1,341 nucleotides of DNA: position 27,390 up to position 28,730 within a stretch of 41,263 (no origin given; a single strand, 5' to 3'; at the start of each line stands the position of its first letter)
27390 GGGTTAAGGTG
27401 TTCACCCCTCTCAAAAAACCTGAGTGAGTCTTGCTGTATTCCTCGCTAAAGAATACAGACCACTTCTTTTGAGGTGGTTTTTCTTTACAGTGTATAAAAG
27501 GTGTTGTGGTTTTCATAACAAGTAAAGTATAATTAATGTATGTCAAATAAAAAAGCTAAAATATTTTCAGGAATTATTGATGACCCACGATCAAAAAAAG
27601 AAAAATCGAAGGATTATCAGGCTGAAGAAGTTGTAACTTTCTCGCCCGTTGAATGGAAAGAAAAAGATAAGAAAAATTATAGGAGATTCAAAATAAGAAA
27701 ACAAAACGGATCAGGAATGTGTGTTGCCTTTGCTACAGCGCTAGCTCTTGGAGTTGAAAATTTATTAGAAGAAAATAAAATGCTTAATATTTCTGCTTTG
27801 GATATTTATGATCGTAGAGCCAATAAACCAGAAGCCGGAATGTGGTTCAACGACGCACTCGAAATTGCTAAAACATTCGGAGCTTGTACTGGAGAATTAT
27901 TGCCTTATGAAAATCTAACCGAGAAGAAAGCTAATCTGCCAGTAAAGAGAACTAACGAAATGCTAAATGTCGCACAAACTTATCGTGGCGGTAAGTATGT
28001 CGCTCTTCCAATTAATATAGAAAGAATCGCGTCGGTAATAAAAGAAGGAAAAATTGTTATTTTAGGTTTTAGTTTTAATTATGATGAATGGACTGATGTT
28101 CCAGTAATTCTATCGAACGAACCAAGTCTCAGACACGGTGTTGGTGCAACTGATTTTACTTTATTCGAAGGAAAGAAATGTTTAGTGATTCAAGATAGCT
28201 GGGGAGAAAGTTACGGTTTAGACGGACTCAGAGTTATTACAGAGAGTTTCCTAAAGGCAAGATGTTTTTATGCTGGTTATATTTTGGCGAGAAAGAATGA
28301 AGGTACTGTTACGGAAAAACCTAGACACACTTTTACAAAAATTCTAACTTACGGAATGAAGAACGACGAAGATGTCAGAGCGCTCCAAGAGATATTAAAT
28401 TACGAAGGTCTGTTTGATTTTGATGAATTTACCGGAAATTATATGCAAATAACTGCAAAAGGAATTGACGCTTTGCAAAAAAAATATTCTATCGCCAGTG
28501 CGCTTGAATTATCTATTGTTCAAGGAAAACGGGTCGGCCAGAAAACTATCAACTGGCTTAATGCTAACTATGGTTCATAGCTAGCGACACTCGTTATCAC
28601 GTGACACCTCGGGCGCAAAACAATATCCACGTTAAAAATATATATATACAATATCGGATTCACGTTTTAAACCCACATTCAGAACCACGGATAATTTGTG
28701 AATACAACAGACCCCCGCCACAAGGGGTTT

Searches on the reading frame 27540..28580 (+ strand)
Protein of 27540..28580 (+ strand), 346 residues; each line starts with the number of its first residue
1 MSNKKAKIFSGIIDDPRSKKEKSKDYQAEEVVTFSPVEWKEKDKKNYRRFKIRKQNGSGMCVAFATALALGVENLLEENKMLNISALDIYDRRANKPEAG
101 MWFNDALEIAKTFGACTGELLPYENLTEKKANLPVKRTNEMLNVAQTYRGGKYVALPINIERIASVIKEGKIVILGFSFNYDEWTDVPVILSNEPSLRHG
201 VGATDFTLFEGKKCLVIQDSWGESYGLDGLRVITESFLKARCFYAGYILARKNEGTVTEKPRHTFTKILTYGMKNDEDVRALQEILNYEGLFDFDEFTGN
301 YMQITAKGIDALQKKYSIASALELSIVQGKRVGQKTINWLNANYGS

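Call 4: search_protein_families(library=pfam, proteins=[window:27540-28580:+], max_evalue=0.1)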
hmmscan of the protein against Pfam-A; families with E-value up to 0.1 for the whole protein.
window:27540-28580:+ (346 aa): 2 families
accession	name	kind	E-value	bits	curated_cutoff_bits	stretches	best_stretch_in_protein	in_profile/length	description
PF00112.29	Peptidase_C1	-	3.4e-10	40.8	20.7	1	39-233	7-202/220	Papain family cysteine protease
PF01471.23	PG_binding_1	-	0.0044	17.6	23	1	276-318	2-43/57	Putative peptidoglycan binding domain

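Call 5: search_protein_families(library=phrogs, proteins=[window:27540-28580:+], max_evalue=0.01)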
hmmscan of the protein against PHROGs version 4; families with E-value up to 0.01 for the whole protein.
window:27540-28580:+ (346 aa): 1 family
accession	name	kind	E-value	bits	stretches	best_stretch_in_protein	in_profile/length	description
phrog_16701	-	other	0.0016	18.9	0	20-91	12-83/234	peptidase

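Call 22: find_related_loci(query=window:27540-28580:+, collection=viral_contigs, flank=6000)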
Query window:27540-28580:+ (346 aa) in viral_contigs; peptide patterns used: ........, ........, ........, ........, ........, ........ (x = any residue, [..] = any of these).
1 stretches matched a pattern, but none encodes a relative of the query by tblastn (E <= 1e-3).

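Call 65: search_dna_similar(query=window:27540-28580:+, collection=phages, mode=protein, max_rows=15, max_evalue=0.00001)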
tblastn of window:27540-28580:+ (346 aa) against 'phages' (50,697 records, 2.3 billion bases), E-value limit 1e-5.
No match.

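Call 67: find_homologous_proteins(query=window:27540-28580:+, max_evalue=1e-10)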
Query window:27540-28580:+ (346 aa): 45 proteins with E <= 1e-10 among 2801 candidates.
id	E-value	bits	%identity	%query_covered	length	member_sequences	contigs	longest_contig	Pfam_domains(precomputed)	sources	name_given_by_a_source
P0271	4.5e-230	780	100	100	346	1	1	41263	PF00112.30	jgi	-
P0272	1.9e-146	506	65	98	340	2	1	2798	PF00112.30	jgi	jgi:hypothetical protein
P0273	1.3e-103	365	51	98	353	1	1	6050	PF00112.30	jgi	jgi:hypothetical protein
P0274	2.9e-94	334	50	98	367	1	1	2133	-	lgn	-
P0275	3.2e-83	298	48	97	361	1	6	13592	PF00112.30,PF13529.14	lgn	-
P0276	4.0e-83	297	43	97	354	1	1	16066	-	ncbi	-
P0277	4.1e-83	297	48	97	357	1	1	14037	PF00112.30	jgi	jgi:hypothetical protein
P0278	1.0e-81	293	46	97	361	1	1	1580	PF01471.24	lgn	-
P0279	4.5e-81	291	45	98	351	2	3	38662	-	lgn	-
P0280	7.9e-75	270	41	99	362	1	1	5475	-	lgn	-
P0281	1.5e-73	266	45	97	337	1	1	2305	-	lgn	-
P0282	1.8e-73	266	43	97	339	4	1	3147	PF00112.30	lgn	-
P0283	1.1e-72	263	43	98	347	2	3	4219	PF00112.30,PF01471.24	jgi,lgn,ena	-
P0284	7.8e-71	257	42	97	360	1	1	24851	PF01471.24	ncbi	-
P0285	1.2e-68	250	46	90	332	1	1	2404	PF01471.24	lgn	-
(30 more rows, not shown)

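Call 68: find_encoding_contigs(protein=P0272, flank=6000, max_places=2)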
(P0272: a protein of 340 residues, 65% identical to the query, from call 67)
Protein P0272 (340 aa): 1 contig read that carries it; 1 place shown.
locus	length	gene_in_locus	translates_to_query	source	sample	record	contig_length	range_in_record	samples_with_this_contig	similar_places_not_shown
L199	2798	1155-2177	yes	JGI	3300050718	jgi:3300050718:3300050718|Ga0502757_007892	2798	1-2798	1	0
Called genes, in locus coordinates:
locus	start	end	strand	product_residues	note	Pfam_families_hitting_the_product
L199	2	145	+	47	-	?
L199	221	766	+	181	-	PF06467:zf-FCS (faint), PF13392:HNH_3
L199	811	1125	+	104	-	PF25109:HAD_PNKP (weak)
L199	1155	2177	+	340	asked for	PF00112:Peptidase_C1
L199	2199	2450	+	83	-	-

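Call 69: find_encoding_contigs(protein=P0273, flank=6000, max_places=2)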
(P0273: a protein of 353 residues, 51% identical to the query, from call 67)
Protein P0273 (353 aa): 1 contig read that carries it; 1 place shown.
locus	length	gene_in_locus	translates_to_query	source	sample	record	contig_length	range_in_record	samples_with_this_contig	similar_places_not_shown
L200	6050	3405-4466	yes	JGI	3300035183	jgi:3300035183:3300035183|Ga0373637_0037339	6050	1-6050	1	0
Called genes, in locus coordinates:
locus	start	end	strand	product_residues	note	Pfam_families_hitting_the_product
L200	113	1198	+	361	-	-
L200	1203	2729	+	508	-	-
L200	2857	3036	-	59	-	-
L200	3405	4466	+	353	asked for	PF00112:Peptidase_C1 (weak)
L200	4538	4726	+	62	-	-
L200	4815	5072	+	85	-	-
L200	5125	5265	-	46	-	-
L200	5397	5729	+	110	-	-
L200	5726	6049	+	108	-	?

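Call 70: find_encoding_contigs(protein=P0279, flank=8000, max_places=2)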
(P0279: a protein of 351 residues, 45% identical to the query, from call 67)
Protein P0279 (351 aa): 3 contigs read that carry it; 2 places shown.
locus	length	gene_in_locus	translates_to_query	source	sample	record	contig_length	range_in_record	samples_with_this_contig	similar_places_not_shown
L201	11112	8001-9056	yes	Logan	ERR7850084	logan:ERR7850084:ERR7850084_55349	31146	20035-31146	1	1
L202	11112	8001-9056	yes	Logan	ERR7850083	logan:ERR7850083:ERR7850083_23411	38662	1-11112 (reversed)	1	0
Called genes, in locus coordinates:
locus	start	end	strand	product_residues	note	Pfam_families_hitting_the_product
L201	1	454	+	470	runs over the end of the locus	PF18906:Phage_tube_2 (faint)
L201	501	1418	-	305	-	PF00565:SNase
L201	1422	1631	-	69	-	PF05154:TM2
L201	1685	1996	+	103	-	-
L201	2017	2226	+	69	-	-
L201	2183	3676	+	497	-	-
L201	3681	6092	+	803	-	-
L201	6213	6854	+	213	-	-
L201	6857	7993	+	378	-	-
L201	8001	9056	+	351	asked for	-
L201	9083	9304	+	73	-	-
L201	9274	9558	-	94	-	-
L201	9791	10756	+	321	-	PF00589:Phage_integrase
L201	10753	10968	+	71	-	-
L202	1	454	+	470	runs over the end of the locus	PF18906:Phage_tube_2 (faint)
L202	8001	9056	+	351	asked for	-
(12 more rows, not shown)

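Call 71: find_encoding_contigs(protein=P0277, flank=8000, max_places=2)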
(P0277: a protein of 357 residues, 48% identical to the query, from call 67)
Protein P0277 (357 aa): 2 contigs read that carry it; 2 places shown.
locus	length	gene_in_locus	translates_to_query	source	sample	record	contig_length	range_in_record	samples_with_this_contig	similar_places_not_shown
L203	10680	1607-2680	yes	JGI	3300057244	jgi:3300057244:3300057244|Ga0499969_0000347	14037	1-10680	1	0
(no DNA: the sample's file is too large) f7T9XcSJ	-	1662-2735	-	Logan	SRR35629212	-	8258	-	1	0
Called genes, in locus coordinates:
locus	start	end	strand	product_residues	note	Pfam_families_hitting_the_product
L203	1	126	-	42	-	?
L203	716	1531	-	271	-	PF02899:Phage_int_SAM_1, PF13495:Phage_int_SAM_4 (weak), PF00589:Phage_integrase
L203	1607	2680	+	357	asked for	PF00112:Peptidase_C1 (weak)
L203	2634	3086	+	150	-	-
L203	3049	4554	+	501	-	PF03237:Terminase_6N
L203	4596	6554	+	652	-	-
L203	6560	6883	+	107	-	-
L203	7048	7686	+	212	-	-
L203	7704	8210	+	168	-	-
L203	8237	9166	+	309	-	PF10124:Mu-like_gpT (weak), PF25209:Phage_capsid_4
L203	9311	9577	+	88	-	-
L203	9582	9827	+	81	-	-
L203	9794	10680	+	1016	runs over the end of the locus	-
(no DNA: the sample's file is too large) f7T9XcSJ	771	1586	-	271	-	PF02899:Phage_int_SAM_1, PF13495:Phage_int_SAM_4 (weak), PF00589:Phage_integrase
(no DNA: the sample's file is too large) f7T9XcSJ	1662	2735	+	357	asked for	PF00112:Peptidase_C1 (weak)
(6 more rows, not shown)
